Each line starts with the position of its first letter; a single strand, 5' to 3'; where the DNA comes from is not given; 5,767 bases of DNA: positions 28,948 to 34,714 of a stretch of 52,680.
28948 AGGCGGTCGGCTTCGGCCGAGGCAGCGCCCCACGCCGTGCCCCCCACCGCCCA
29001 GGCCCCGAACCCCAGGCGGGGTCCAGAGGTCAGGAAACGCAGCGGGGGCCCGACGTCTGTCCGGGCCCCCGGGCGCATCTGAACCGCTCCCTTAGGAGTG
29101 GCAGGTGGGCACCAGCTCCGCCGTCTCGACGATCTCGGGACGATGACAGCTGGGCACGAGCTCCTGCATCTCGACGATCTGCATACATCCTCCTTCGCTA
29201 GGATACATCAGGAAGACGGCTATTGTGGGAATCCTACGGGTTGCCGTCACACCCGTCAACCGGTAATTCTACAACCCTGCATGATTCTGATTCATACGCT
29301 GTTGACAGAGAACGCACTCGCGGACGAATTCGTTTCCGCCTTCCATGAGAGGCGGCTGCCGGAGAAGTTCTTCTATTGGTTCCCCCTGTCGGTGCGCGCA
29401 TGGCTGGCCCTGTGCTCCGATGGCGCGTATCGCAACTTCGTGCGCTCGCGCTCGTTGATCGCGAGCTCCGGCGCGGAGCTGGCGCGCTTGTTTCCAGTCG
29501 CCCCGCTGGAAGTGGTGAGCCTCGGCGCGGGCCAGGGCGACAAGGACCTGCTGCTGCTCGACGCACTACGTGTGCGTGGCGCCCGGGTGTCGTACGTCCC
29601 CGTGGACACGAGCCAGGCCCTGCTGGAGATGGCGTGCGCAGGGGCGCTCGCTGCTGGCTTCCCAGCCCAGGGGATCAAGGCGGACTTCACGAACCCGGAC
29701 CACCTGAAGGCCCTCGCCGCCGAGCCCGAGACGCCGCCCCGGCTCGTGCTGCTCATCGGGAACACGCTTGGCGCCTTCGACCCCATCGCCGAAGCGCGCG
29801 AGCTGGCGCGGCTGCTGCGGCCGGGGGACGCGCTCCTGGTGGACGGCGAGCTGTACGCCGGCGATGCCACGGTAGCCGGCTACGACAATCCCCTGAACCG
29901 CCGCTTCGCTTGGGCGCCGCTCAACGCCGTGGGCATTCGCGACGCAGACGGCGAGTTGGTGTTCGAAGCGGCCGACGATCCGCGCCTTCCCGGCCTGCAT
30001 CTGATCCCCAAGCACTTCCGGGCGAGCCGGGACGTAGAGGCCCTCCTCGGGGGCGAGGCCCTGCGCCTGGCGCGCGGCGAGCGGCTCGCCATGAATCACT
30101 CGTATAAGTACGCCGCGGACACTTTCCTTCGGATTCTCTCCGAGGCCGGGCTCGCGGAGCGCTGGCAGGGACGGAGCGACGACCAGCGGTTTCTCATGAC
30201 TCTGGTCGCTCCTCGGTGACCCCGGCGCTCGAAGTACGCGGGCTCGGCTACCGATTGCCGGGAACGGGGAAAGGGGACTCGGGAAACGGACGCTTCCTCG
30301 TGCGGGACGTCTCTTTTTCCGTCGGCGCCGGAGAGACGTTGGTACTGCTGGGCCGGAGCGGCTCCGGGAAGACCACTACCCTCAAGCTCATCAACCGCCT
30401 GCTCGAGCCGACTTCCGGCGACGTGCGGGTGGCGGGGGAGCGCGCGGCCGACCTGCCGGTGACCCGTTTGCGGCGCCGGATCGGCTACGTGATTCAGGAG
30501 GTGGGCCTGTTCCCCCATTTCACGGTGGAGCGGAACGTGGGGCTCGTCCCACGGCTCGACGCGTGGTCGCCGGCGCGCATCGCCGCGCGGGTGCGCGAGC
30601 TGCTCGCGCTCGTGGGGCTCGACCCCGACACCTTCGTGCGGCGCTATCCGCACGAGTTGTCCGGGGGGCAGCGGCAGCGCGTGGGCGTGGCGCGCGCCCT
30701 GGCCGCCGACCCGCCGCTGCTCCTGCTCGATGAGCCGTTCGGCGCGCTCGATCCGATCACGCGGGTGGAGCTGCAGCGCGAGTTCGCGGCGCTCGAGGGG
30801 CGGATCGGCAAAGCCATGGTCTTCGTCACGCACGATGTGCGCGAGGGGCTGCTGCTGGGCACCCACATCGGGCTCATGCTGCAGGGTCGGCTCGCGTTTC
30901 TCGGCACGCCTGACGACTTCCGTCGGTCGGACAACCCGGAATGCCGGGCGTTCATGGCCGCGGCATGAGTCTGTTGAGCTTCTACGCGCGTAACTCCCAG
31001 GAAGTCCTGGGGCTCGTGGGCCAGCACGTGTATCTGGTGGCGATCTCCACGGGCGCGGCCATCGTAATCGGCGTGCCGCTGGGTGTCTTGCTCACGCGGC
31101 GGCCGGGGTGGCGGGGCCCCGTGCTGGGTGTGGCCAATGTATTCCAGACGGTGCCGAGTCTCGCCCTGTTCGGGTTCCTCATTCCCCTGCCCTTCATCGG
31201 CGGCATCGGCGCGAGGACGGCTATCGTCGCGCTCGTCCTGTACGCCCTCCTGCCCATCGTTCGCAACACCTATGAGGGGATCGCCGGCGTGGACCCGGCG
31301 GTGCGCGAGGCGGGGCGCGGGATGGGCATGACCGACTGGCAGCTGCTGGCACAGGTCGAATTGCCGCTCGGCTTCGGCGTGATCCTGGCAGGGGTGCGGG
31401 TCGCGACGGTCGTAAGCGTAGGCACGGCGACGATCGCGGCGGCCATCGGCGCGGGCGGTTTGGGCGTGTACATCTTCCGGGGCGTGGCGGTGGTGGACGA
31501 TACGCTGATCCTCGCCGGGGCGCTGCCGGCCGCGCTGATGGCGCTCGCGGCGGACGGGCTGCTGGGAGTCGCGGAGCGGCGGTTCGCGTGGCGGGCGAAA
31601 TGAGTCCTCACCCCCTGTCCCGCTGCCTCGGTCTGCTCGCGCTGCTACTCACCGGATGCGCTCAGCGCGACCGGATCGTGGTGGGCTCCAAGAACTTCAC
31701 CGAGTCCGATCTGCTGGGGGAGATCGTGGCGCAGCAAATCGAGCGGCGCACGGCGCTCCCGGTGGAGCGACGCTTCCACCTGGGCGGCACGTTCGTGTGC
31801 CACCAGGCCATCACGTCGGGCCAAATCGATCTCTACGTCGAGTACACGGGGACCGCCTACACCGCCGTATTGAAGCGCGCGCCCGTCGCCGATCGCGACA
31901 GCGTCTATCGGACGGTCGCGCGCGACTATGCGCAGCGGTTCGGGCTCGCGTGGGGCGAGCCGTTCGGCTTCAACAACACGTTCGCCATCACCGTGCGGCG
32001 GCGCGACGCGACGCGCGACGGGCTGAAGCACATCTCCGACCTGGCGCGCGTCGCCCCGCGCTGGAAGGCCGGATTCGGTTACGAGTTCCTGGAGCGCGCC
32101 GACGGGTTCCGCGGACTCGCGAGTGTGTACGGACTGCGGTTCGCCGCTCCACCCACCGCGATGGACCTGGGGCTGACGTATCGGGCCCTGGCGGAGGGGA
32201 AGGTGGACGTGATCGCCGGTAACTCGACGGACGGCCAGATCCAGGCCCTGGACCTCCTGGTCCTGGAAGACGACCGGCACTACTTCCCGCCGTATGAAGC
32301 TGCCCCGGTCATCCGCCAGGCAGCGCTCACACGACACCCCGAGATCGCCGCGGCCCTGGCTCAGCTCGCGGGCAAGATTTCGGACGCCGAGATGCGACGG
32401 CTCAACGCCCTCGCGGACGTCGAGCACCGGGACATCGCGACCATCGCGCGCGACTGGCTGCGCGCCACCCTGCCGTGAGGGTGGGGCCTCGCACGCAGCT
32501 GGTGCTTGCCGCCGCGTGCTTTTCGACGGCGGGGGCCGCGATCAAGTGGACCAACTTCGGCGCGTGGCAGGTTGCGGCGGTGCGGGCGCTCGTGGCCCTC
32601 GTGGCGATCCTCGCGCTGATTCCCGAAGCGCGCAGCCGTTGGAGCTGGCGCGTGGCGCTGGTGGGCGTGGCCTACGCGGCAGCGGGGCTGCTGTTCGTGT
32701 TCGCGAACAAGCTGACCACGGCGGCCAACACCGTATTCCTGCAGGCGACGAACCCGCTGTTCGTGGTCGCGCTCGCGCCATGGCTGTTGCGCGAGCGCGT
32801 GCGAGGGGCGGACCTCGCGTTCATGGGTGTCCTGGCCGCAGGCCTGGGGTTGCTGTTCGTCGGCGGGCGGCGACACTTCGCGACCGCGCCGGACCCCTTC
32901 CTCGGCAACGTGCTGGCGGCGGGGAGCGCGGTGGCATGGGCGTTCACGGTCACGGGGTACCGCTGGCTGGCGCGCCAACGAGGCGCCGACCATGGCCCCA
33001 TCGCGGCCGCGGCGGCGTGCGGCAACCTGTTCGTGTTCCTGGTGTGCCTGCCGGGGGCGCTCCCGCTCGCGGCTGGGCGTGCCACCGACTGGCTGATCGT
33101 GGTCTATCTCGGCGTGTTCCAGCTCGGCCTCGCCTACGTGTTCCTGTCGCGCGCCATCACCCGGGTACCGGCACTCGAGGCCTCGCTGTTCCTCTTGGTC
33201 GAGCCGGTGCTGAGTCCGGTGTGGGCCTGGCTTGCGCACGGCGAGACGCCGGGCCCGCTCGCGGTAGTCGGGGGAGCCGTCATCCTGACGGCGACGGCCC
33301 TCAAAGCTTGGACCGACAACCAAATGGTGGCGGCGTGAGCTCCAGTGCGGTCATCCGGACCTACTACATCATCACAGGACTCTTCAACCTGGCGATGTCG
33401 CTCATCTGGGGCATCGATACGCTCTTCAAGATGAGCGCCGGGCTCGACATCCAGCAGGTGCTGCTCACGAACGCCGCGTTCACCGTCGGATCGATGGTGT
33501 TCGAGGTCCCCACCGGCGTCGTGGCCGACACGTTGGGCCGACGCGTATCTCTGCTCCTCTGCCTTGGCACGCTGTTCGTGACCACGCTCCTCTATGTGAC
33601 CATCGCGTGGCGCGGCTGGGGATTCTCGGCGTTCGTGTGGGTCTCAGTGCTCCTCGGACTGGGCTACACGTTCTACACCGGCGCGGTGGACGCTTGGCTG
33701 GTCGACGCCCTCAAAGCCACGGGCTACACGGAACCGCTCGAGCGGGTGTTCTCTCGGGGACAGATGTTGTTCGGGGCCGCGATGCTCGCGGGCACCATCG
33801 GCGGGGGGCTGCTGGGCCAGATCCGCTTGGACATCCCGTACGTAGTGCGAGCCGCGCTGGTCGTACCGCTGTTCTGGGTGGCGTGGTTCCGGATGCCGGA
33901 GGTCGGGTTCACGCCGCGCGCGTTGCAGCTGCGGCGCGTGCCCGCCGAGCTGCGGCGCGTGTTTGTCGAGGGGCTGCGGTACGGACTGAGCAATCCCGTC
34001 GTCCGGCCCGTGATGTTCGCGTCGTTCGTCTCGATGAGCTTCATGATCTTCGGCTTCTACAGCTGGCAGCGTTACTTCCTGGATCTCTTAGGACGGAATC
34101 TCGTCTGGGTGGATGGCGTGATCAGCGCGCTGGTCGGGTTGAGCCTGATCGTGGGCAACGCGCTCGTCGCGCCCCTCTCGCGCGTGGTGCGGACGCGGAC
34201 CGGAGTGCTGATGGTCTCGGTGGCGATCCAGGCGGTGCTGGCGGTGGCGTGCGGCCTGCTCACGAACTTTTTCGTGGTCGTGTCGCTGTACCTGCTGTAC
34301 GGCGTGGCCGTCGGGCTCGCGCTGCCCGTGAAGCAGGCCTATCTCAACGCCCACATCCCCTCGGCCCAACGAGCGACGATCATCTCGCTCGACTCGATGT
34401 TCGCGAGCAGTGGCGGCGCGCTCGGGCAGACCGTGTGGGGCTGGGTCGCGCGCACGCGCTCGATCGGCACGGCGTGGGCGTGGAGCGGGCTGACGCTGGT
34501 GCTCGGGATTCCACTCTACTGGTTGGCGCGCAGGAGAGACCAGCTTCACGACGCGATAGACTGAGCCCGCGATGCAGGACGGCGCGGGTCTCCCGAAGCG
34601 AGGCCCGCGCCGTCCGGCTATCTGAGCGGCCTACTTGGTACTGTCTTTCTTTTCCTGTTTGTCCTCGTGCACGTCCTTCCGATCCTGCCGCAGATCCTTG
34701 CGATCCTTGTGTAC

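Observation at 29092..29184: Unannotated 30-aa ORF with two tandem VP[ST]CH units at the head of a DUF692 operon: candidate RiPP precursor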

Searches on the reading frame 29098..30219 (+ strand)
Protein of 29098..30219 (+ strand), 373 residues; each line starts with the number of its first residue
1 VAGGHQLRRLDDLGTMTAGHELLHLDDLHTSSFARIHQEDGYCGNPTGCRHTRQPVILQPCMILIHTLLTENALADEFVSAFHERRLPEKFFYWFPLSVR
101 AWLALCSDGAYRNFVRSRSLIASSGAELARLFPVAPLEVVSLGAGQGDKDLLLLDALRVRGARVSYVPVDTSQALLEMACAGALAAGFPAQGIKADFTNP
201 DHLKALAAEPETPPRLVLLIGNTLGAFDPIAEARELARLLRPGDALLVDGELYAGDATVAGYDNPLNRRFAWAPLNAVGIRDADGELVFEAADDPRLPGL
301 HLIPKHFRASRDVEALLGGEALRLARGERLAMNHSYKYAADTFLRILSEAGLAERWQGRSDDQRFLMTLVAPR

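Call 5: search_protein_families(library=pfam, proteins=[window:29098-30219:+], max_evalue=0.01)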
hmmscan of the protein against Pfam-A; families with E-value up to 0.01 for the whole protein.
window:29098-30219:+ (373 aa): 2 families
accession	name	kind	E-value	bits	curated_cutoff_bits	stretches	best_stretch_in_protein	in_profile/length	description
PF10017.15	Methyltransf_33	-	3.8e-24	85.7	23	2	84-249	13-176/304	Histidine-specific methyltransferase, SAM-dependent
PF13489.12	Methyltransf_23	-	0.00039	20.6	27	1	126-248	11-116/164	Methyltransferase domain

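Call 6: search_protein_families(library=ncbifam, proteins=[window:29098-30219:+], max_evalue=0.01)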
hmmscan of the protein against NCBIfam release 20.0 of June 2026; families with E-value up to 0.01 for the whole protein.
window:29098-30219:+ (373 aa): 2 families
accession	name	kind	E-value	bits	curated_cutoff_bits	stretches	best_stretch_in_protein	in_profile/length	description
TIGR03438.1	egtD_ergothio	equivalog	2.2e-18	66.5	290.9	2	85-249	15-176/301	L-histidine N(alpha)-methyltransferase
TIGR03439.1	methyl_EasF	subfamily_domain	2.7e-13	49.5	205.55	1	70-362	9-314/321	EasF family methyltransferase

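Call 23: search_solved_structures(query=window:29281-30219:+, max_evalue=0.01, show_alignments=1)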
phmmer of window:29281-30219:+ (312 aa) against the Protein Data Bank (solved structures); distinct sequences matched with E-value up to 0.01: 6.
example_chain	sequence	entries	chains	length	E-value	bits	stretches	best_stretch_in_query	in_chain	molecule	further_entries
7scf_A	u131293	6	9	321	1.6e-11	47.1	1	62-205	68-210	Histidine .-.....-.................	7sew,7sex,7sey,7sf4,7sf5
4uy6_A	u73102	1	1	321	4.1e-11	45.8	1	77-293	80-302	HISTIDINE-SPECIFIC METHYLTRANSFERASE EGTD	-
4pim_A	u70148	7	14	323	4.2e-11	45.7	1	77-293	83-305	Histidine-specific methyltransferase EgtD | Histidine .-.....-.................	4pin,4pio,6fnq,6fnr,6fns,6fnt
4uy7_A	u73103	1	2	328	4.3e-11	45.7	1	77-293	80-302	HISTIDINE-SPECIFIC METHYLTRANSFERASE EGTD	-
4uy5_A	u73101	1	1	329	4.5e-11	45.6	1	77-293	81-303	HISTIDINE-SPECIFIC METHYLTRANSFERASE EGTD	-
4pip_A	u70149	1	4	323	7e-11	45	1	76-293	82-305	Histidine-specific methyltransferase EgtD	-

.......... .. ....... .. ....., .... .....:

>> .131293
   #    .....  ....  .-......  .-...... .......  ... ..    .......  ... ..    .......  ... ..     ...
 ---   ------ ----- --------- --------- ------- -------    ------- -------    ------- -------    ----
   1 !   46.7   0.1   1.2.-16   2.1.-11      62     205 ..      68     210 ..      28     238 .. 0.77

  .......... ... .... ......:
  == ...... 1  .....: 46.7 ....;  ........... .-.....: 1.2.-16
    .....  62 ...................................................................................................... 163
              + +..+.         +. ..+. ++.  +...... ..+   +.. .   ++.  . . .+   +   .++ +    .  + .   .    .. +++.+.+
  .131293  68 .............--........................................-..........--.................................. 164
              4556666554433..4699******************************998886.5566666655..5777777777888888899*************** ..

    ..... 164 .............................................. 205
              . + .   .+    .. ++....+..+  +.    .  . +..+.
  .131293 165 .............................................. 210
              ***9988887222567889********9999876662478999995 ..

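Call 51: search_solved_structures(query=A3, max_evalue=0.001, show_alignments=2)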
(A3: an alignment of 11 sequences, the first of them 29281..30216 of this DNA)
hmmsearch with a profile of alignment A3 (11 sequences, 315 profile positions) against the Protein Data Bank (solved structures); distinct sequences matched with E-value up to 0.001: 6.
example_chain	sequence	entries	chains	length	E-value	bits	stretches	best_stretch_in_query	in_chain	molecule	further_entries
7scf_A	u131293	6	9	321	1.3e-17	66.9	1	46-312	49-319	Histidine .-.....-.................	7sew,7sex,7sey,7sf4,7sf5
4pip_A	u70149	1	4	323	2.1e-14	56.4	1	29-312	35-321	Histidine-specific methyltransferase EgtD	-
4pim_A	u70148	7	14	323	2.1e-14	56.4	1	29-312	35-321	Histidine-specific methyltransferase EgtD | Histidine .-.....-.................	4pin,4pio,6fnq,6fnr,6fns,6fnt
4uy6_A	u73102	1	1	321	2.4e-14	56.2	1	45-312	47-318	HISTIDINE-SPECIFIC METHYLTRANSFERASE EGTD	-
4uy5_A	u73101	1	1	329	2.6e-14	56.1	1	45-312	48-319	HISTIDINE-SPECIFIC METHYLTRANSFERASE EGTD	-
4uy7_A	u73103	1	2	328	2.6e-14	56.1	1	45-312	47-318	HISTIDINE-SPECIFIC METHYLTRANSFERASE EGTD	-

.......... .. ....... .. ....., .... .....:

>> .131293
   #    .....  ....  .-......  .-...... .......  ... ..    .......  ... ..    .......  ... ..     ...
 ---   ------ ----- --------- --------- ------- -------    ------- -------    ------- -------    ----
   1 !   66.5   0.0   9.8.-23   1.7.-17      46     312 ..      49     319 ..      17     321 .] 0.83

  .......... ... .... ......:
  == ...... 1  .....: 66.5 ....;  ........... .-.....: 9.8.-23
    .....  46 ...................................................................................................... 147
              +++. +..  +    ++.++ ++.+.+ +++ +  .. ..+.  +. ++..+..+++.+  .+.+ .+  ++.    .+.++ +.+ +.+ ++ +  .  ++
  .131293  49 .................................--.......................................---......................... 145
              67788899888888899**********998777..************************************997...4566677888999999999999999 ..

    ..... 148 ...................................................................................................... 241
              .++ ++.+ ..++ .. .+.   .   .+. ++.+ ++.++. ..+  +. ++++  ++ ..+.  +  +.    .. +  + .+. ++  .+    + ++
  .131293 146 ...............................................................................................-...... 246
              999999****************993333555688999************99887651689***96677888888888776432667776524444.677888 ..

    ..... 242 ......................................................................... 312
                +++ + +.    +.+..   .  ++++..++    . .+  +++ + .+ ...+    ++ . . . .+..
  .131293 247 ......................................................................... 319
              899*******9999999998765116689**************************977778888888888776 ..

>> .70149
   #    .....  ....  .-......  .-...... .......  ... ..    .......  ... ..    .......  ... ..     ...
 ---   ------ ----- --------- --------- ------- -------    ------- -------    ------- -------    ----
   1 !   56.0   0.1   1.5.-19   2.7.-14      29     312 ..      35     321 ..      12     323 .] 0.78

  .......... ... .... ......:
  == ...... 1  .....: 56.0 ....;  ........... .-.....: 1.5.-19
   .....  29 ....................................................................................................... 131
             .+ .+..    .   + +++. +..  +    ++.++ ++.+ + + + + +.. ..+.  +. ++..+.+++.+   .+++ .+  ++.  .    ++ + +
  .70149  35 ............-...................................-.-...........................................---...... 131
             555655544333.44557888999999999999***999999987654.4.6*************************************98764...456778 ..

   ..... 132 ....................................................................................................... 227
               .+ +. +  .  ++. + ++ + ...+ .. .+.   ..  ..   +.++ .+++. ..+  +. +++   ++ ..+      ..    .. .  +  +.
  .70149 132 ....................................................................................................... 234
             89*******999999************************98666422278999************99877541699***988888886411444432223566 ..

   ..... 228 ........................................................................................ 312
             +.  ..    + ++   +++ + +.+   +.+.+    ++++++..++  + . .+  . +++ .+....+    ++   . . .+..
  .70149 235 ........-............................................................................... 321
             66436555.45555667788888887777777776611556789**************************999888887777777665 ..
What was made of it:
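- Closest known: EgtD, histidine N-alpha-methyltransferase of ergothioneine biosynthesis. Same: It is the only solved relative of the linked methyltransferase (calls 23, 51), and both are in Pfam Methyltransf_33.
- Closest known: EgtD, histidine N-alpha-methyltransferase of ergothioneine biosynthesis. Different: The alpha-amino ligand Asn166 is Ala, and Glu282 is Asn/Ser (call 51).
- Methyltransferase: EgtD is the only solved relative (1e-17 with a profile, call 51). The EgtD alpha-amino ligand Asn166 is replaced by Ala (call 51), which argues against EgtD-type N-alpha-methylation of a free amino acid.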

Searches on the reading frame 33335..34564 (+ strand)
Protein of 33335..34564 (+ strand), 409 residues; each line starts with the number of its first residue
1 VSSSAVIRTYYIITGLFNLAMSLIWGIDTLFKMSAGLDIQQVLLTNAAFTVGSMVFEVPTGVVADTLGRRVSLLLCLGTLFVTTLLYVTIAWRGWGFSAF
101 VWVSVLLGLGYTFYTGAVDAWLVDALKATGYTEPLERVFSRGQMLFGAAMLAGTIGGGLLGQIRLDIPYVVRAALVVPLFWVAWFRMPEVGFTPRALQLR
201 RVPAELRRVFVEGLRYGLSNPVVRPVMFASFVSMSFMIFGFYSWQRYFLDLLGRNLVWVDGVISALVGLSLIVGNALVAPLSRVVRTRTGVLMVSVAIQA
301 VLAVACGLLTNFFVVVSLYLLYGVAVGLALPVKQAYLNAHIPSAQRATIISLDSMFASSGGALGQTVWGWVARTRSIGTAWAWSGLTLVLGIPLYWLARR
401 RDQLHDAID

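Call 66: search_protein_families(library=ncbifam, proteins=[window:33335-34564:+], max_evalue=0.00001)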
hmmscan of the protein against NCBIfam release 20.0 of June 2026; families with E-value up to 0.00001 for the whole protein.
window:33335-34564:+ (409 aa): 6 families
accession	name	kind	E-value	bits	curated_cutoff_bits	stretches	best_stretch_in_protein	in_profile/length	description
NF000049.1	tet_MFS_40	exception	2.7e-22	79.5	800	1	16-381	18-384/406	tetracycline efflux MFS transporter Tet(40)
NF000043.1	tet_MFS_P_a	exception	9.6e-20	70.8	750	1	7-398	8-400/420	tetracycline efflux MFS transporter TetA(P)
TIGR00880.1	2_A_01_02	superfamily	1.1e-09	38.6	131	1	273-379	9-112/141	multidrug resistance protein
TIGR00900.1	2A0121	subfamily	1.1e-09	38.1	319.6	1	202-373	190-361/364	H+ Antiporter protein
NF040872.1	MFS_HP1165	exception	2.4e-09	36.8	700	1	7-251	5-240/385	HP1165 family MFS efflux transporter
NF012174.0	tet_MFS_A_B_C_D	equivalog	2.7e-06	26.5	475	1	47-396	47-376/382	Tet(A)/Tet(B)/Tet(C) family tetracycline efflux MFS transporter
